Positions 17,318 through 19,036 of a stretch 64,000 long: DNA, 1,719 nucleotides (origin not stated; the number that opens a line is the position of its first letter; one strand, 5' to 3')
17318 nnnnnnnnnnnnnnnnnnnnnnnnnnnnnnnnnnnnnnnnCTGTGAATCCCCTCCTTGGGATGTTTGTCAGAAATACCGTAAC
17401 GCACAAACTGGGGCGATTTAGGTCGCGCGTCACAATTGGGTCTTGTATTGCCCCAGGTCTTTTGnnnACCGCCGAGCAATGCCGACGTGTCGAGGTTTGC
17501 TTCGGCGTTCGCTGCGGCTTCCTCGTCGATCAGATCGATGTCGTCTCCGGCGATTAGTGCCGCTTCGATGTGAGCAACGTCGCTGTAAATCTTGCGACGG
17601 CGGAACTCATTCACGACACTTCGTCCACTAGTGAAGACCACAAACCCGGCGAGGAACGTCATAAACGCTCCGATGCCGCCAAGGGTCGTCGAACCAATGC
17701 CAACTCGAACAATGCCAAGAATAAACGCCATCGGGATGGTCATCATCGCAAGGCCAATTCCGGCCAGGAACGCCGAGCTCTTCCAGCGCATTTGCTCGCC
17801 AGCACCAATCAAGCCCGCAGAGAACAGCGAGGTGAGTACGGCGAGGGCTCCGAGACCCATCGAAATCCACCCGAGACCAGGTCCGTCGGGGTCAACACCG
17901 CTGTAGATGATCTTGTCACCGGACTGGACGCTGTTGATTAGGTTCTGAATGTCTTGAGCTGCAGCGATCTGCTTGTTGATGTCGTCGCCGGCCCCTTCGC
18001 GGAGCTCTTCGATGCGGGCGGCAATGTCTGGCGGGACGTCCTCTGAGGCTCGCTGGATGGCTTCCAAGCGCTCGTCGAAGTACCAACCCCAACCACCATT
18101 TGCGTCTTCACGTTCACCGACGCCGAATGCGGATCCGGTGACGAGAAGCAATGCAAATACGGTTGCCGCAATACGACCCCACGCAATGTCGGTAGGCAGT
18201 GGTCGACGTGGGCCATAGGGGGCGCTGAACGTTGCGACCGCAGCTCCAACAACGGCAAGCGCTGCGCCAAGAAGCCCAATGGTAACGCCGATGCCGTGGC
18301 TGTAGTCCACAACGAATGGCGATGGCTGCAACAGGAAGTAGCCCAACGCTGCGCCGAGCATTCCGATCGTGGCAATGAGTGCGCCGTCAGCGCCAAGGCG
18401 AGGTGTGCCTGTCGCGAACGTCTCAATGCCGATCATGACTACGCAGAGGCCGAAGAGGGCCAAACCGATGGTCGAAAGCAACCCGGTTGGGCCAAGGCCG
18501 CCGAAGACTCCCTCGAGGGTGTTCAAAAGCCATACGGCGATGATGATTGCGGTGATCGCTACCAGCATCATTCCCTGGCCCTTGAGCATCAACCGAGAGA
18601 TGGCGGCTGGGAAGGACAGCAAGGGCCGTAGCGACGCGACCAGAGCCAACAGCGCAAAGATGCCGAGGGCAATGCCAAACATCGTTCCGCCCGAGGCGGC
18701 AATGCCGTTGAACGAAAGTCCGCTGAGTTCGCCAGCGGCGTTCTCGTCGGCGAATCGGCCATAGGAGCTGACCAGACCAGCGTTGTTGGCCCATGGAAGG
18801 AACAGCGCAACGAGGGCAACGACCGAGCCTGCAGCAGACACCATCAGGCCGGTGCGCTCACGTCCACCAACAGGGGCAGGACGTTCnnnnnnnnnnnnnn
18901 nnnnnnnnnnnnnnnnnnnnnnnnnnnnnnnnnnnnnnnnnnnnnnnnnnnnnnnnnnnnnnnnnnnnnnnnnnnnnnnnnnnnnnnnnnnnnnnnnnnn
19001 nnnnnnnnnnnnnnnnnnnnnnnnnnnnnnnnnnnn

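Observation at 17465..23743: Two paralogous ~810-aa ProW permeases, each fused to a conserved ~500-aa polytopic C-terminal module of unknown function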

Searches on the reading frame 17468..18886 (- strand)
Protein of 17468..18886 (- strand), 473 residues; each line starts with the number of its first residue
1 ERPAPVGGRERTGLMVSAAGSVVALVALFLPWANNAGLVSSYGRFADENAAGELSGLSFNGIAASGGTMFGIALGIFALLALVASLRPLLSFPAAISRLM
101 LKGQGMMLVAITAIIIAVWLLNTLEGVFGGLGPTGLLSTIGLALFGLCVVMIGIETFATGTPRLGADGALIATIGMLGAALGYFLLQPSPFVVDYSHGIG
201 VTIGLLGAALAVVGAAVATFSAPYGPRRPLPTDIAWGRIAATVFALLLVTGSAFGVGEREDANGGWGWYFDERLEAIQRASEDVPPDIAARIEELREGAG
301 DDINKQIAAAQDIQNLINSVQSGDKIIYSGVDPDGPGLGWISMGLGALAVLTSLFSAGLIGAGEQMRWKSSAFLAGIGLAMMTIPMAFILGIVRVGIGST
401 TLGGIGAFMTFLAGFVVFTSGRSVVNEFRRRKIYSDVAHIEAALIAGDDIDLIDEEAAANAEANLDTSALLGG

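Call 10: find_homologous_proteins(query=window:17468-18886:-)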
Query seq(473 aa) (473 aa): 80 proteins with E <= 0.001 among 8000 candidates.
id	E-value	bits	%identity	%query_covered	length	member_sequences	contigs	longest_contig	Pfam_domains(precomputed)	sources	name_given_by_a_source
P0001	5.9e-294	993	100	100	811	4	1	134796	PF00528.28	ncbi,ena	-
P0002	5.4e-232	789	79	100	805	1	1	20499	PF00528.28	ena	-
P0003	1.8e-214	731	73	100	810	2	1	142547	PF00528.28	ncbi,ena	-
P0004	2.3e-206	704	72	100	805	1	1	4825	PF00528.28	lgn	-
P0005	3.0e-205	701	71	100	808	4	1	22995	PF00528.28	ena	-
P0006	1.1e-185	636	67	98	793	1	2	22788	PF00528.28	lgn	-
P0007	1.1e-184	633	67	96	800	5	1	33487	PF00528.28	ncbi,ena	-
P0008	1.2e-178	613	67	96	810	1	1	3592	PF00528.28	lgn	-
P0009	3.4e-177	608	65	98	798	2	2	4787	PF00528.28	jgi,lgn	-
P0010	1.8e-164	566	62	94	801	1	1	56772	PF00528.28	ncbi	-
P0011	5.9e-159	548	58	97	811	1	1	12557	PF00528.28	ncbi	-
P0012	2.5e-146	506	57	93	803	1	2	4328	PF00528.28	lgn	-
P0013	6.7e-143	495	65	80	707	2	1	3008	PF00528.28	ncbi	ncbi:MAG: glycine betaine/proline transport system permease protein, partial [Verrucomicrobiales bac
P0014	3.7e-140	486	53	98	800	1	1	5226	PF00528.28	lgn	-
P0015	6.2e-139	482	54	93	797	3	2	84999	PF00528.28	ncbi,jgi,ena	jgi:glycine betaine/proline transport system permease protein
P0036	4.6e-112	393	48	98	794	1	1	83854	PF00528.28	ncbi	-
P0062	3.3e-67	246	35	90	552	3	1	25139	-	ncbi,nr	ncbi:MAG: hypothetical protein EX269_04230 [Acidimicrobiales bacterium]|nr:MAG: hypothetical protein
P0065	1.4e-49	187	34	92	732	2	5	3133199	PF00528.28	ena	-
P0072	1.7e-43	167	33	65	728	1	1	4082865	PF00528.28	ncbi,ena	-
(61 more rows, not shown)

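Call 16: find_encoding_contigs(protein=P0036, flank=8000, max_places=2)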
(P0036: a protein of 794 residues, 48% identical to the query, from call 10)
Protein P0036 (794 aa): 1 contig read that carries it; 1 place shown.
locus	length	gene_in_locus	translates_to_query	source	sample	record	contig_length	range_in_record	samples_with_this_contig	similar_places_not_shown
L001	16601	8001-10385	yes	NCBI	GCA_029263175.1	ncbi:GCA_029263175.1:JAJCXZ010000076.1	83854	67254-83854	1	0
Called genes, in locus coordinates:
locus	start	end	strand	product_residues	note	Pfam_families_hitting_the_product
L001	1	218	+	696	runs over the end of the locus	PF17650:RACo_linker, PF17651:Raco_middle, PF14574:RACo_C_ter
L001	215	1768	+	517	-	PF06253:MTTB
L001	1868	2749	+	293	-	PF03446:NAD_binding_2, PF14833:NAD_binding_11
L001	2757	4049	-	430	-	PF07690:MFS_1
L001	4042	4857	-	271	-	PF00561:Abhydrolase_1, PF00975:Thioesterase, PF12146:Hydrolase_4, PF12697:Abhydrolase_6, PF06821:Ser_hydrolase (faint)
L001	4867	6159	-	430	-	PF01053:Cys_Met_Meta_PP, PF01041:DegT_DnrJ_EryC1 (weak)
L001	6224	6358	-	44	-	-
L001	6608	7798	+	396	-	-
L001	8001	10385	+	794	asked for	PF00528:BPD_transp_1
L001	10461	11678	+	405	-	PF00005:ABC_tran, PF00571:CBS (weak)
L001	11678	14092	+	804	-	PF00528:BPD_transp_1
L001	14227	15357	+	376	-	PF04069:OpuAC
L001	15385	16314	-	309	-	PF00126:HTH_1, PF03466:LysR_substrate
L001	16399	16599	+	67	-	?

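Call 17: find_encoding_contigs(protein=P0062, flank=8000, max_places=2)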
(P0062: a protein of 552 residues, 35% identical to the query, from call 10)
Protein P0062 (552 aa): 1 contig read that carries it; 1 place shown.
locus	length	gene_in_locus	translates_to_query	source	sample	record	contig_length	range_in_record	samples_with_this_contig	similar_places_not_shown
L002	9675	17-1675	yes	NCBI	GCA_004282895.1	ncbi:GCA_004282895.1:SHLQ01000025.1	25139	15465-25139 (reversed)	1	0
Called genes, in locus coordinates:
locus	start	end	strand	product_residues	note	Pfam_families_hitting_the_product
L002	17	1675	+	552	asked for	-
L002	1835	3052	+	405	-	-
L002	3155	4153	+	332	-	PF03741:TerC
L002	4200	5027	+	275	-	PF03734:YkuD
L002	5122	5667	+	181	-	-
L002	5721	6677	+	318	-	PF03631:Virul_fac_BrkB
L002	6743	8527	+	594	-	PF02771:Acyl-CoA_dh_N, PF02770:Acyl-CoA_dh_M, PF00441:Acyl-CoA_dh_1, PF22924:ACOX_C_alpha1, PF08028:Acyl-CoA_dh_2, PF12806:Acyl-CoA_dh_C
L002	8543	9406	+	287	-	PF01790:LGT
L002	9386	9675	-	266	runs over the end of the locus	PF00144:Beta-lactamase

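Call 28: find_related_loci(query=A3, collection=genome_contigs, flank=9000)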
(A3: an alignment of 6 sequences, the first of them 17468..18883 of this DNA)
Query A3 (472 aa) in genome_contigs; peptide patterns used: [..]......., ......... (x = any residue, [..] = any of these).
126 stretches matched a pattern; 35 encode a relative of the query (tblastn E <= 1e-3); 35 distinct loci.
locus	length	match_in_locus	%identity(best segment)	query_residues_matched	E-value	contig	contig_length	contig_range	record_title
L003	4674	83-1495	75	1-468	0e+0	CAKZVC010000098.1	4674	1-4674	MAG: uncultured Acidimicrobiales bacterium isolate L4_Bin_MAXBIN__068_sub_1 genome assembly, contig: c_000000842160, who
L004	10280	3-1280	79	41-472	0e+0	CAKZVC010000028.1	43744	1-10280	MAG: uncultured Acidimicrobiales bacterium isolate L4_Bin_MAXBIN__068_sub_1 genome assembly, contig: c_000000791134, who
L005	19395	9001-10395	71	1-472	0e+0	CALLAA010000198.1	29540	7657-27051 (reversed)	MAG: uncultured Acidimicrobiales bacterium isolate L1_Bin_MAXBIN__035_sub_1 genome assembly, contig: c_000000477387, who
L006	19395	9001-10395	71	1-472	0e+0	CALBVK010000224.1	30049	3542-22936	MAG: uncultured Acidimicrobiales bacterium isolate B4_Bin_METABAT__42_1 genome assembly, contig: c_000001030966, whole g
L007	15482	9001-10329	67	1-453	0e+0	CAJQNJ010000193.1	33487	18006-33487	MAG: uncultured Acidimicrobiales bacterium isolate 10_20180412_Bin_METABAT_163_1 genome assembly, contig: c_000007004983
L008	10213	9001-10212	75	1-404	0e+0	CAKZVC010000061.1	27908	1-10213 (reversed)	MAG: uncultured Acidimicrobiales bacterium isolate L4_Bin_MAXBIN__068_sub_1 genome assembly, contig: c_000001629278, who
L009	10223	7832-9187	64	1-462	0e+0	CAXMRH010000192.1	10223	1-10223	MAG: uncultured Chthoniobacterales bacterium isolate 07C-BC-St07_bin.4.orig genome assembly, contig: k141_2663729, whole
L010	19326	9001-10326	62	1-442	4e-163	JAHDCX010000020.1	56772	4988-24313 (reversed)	MAG: Acidimicrobiales bacterium isolate MAG-144 RZ_1510, whole genome shotgun sequence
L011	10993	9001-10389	58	1-456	9e-155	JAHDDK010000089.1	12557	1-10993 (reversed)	MAG: Acidimicrobiales bacterium isolate MAG-156 RZ_14342, whole genome shotgun sequence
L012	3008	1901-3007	65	1-379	4e-154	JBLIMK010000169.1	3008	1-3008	MAG: Verrucomicrobiales bacterium isolate 3300053785_91 Ga0535658_0115843, whole genome shotgun sequence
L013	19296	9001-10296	53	1-438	3e-145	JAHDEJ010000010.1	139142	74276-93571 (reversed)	MAG: Acidimicrobiales bacterium isolate MAG-179 RZ_323, whole genome shotgun sequence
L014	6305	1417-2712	53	1-438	1e-143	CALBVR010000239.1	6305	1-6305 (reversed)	MAG: uncultured Acidimicrobiales bacterium isolate L2_Bin_Bin_149_1 genome assembly, contig: c_000000110029, whole genom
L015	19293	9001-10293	54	1-438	2e-142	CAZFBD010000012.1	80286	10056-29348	MAG TPA_asm: uncultured Acidimicrobiales bacterium isolate SRP268394_co1_170 genome assembly, contig: NODE_366_length_80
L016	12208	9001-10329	51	1-466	3e-130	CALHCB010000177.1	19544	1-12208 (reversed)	MAG: uncultured Acidimicrobiales bacterium isolate R4_Bin_Bin_147_sub_1 genome assembly, contig: c_000001645369, whole g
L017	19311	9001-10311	49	1-455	4e-116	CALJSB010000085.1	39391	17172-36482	MAG: uncultured Acidimicrobiales bacterium isolate R1_Bin_METABAT__39_1 genome assembly, contig: c_000002617276, whole g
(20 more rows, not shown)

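Call 34: predict_structure(alignment_id=A2)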
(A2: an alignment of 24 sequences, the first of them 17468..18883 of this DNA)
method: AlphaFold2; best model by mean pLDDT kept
length: 472 residues; sequences in the alignment: 24
mean_pLDDT: 78.8   pTM: 0.72
mean pLDDT of the five models: 78.8, 78.3, 78.0, 76.8, 75.4
residues with pLDDT >= 90: 160; 70-90: 186; 50-70: 74; < 50: 52
segments of 3 or more residues with pLDDT < 50: 45-50, 274-282, 434-436, 446-466, 468-472
pLDDT, mean of each block of 10 residues (from residue 1): 79 97 94 79 56 66 68 94 88 84 90 87 65 75 86 77 85 96 86 85 97 95 83 90 95 70 67 46 62 83 82 68 71 89 97 90 89 96 91 65 83 93 83 51 49 43 46 39
secondary structure, 60 per line:
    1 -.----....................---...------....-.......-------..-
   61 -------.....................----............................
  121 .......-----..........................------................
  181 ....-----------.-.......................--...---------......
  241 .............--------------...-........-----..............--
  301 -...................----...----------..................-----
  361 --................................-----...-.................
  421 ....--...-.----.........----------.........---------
elements in order: H7-26 E30-32 H39-42 H44-50 H68-88 H93-127 H133-158 H165-184 H198-220 E223-225 H235-253 E268-270 H272-279 H285-298 H302-320 E325-327 H338-355 H363-394 E400-402 H404-424 E427-429 H436-444 H455-463

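Call 37: fold_search(model_id=the predicted structure, library=pdb)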
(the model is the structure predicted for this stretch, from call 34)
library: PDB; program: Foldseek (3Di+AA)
matches with E <= 10: 500; with E <= 0.001: 0
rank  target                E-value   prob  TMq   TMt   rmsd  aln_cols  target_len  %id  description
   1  3nmo                  8.0e-02  0.20  0.13  0.14  27.6       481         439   11  Crystal structure of an engineered monomeric CLC-ec1 Cl-/H+ transporter (released 2010-07-21)
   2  4ry2_A                9.1e-02  0.28  0.12  0.09  26.5       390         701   11  Crystal structure of the peptidase-containing ABC transporter PCAT1 (released 2015-07-22)
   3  7cub_A                9.1e-02  0.21  0.15  0.12  23.1       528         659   12  2.55-Angstrom Cryo-EM structure of Cytochrome bo3 from Escherichia coli in Native Membrane (released 2021-08-25)
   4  6v9z_A                1.0e-01  0.38  0.13  0.09  21.2       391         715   10  Cryo-EM structure of PCAT1 bound to its CtA peptide substrate (released 2020-01-22)
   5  8vpb_A                1.0e-01  0.21  0.11  0.08  28.6       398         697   13  Cryo-EM structure of the ABC transporter PCAT1 bound with MgADP_Class_2 (released 2024-10-30)
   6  8ugh_4A               1.1e-01  0.20  0.16  0.15  23.4       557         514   10  In-situ structure of typeA supercomplex with lipids in respiratory chain (composite) (released 2024-06-19)
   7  7t55_A                1.4e-01  0.20  0.12  0.08  28.3       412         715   12  Cryo-EM structure of PCAT1 in the inward-facing wide conformation under ATP turnover condition (released 2022-02-02)
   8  7n9z_F                1.4e-01  0.18  0.15  0.12  23.5       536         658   11  E. coli cytochrome bo3 in MSP nanodisc (released 2021-09-01)
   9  2ht3_B                1.4e-01  0.13  0.13  0.13  28.2       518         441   11  Structure of the Escherichia coli ClC chloride channel Y445L mutant and Fab complex (released 2006-09-19)
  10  4p79                  1.6e-01  0.66  0.18  0.35  10.6       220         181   11  Crystal structure of mouse claudin-15 (released 2014-04-30)
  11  8wcx_B                1.6e-01  0.08  0.09  0.08  25.8       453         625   14  Cryo-EM structure of MsRv1273c/72c from Mycobacterium smegmatis in the AMPPNP-bound IFasym-1 state (released 2025-03-26)
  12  3mk7_D                1.9e-01  0.10  0.11  0.12  27.5       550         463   12  The structure of CBB3 cytochrome oxidase (released 2010-08-04)
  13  8ugi_4A               1.9e-01  0.14  0.15  0.15  23.3       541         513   12  High resolution in-situ structure of typeA supercomplex in respiratory chain (I1III2IV1,composite) (released 2024-06-19)
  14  9baa_A                2.0e-01  0.25  0.13  0.14  26.6       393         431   13  Cryo-EM structure of the ABC transporter PCAT1 bound with Mg_class_1 (released 2024-10-30)
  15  3mk7_G                2.0e-01  0.09  0.12  0.12  27.5       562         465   12  The structure of CBB3 cytochrome oxidase (released 2010-08-04)
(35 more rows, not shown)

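Call 41: search_protein_families(library=pfam, alignment_id=A2, max_evalue=10)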
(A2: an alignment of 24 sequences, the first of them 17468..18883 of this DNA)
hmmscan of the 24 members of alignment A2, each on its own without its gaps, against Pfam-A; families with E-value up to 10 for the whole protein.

A. member 1, window:17468-18883:- (472 aa): 1 family
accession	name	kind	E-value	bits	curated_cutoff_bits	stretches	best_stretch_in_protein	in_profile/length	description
PF12279.13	DUF3619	-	0.14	13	22.2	1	275-381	12-110/130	Protein of unknown function (DUF3619)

B. families by the number of members that match (of 24 scanned): 25 families
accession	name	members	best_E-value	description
PF20485.3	DUF6724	3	0.0074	Family of unknown function (DUF6724)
PF20990.2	DUF2207_C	3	0.0084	Predicted membrane protein (DUF2207) C-terminal domain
PF11740.13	KfrA_N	2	0.084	Plasmid replication region DNA-binding N-term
PF16927.11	HisKA_7TM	1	2.1e-05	N-terminal 7TM region of histidine kinase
PF14402.11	7TM_transglut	1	0.0049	7 transmembrane helices usually fused to an inactive transglutaminase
PF06197.19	DUF998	1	0.0066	Protein of unknown function (DUF998)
PF11188.13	DUF2975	1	0.011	Protein of unknown function (DUF2975)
PF19845.4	DUF6320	1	0.02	Family of unknown function (DUF6320)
PF10907.13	DUF2749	1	0.092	Protein of unknown function (DUF2749)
PF02699.20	YajC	1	0.12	Preprotein translocase subunit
PF12279.13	DUF3619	1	0.14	Protein of unknown function (DUF3619)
PF19290.4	PmbA_TldD_2nd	1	0.14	PmbA/TldA metallopeptidase central domain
PF17910.6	FeoB_Cyto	1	0.17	FeoB cytosolic helical domain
PF05620.16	TMEM208_SND2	1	0.21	SRP-independent targeting protein 2/TMEM208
PF09610.15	Myco_arth_vir_N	1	0.8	Mycoplasma virulence signal region (Myco_arth_vir_N)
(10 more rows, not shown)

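Call 47: search_protein_representatives(alignment_id=A2)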
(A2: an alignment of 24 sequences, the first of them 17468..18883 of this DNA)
Query: 24 sequences, 446 profile positions. Proteins with E-value up to 0.001 (for the whole library): 139; up to 1e-10: 101; up to 1e-30: 56. The best 139 are listed.
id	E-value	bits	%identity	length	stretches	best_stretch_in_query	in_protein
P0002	6.6e-198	674.3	-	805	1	1-444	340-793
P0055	3.8e-153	526.8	-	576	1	2-434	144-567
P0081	5.9e-144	496.5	-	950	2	1-239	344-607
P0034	2.4e-142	491.2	-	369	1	84-431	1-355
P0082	1.5e-139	482.0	-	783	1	2-439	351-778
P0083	2.8e-135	467.9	-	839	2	88-429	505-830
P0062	3.3e-131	454.4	-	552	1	1-431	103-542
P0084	4.1e-109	381.6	-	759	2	1-261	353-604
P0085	9.4e-94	331.0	-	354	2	148-436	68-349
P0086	1.0e-86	307.8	-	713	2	153-431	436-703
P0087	1.4e-85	304.1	-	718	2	152-424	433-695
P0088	2.0e-84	300.3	-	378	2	153-387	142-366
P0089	6.6e-81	288.7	-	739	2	156-426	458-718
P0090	1.2e-76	274.6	-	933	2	125-420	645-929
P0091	1.5e-76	274.3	-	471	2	153-418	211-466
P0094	4.1e-73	263.0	-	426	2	153-442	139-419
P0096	1.2e-68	248.2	-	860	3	134-341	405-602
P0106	7.7e-49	183.0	-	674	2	183-403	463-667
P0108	5.0e-44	167.1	-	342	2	153-400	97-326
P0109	5.2e-43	163.7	-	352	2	155-403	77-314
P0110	1.0e-42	162.8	-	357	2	158-408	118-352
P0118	6.2e-39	150.3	-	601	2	188-403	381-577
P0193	2.3e-07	46.3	-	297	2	162-324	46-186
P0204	9.0e-06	41.0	-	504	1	261-305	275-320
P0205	1.8e-05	40.1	-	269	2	290-373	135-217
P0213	2.6e-04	36.2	-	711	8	17-41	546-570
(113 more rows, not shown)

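Call 49: find_encoding_contigs(protein=P0094, flank=6000, max_places=2)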
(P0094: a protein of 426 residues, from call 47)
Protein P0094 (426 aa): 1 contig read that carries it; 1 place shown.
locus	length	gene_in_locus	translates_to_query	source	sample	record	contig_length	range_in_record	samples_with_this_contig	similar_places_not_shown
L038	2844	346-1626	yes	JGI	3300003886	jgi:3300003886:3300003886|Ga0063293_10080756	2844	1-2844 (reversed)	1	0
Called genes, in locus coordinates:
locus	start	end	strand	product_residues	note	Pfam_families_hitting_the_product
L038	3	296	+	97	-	?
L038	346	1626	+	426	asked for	-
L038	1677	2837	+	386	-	PF04069:OpuAC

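Call 50: find_encoding_contigs(protein=P0110, flank=6000, max_places=2)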
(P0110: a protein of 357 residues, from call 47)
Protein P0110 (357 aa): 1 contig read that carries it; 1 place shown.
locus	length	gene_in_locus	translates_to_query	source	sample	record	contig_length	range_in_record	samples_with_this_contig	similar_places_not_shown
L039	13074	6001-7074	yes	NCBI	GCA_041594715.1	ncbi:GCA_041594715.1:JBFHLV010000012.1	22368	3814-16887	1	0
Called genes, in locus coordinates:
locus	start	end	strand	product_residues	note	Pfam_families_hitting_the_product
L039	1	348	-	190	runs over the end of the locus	PF12680:SnoaL_2 (weak)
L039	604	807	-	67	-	-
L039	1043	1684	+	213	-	PF01614:IclR_C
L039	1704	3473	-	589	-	PF01268:FTHFS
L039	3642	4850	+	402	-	PF00005:ABC_tran, PF00571:CBS (weak)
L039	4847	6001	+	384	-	PF00528:BPD_transp_1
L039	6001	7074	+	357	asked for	-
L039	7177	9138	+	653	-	PF01551:Peptidase_M23, PF17660:BTRD1 (faint)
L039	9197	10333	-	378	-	PF04069:OpuAC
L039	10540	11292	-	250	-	PF09339:HTH_IclR, PF12802:MarR_2 (weak), PF01614:IclR_C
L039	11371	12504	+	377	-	PF06155:GBBH-like_N, PF02668:TauD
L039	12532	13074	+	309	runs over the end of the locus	PF05853:BKACE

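Call 53: list_cluster_members(proteins=[P0001, P0003, P0065, P0072])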
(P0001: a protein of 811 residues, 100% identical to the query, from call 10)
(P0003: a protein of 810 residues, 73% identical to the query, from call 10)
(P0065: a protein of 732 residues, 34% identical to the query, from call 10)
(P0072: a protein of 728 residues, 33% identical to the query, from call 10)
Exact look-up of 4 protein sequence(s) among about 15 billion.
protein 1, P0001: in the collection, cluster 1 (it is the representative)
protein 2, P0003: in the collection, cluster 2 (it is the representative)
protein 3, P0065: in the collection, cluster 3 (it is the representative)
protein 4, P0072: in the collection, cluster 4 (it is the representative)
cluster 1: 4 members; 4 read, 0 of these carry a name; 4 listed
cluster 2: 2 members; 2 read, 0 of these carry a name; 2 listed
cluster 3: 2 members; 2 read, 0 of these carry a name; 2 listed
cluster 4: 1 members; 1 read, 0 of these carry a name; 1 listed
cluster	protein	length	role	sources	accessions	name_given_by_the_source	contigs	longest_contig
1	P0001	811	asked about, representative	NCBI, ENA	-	-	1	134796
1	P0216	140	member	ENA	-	-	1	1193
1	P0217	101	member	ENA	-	-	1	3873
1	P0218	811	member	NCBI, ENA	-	-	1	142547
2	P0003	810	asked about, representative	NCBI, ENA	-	-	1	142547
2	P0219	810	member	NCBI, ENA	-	-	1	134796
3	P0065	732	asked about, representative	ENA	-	-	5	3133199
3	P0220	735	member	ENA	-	-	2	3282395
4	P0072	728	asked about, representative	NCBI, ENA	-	-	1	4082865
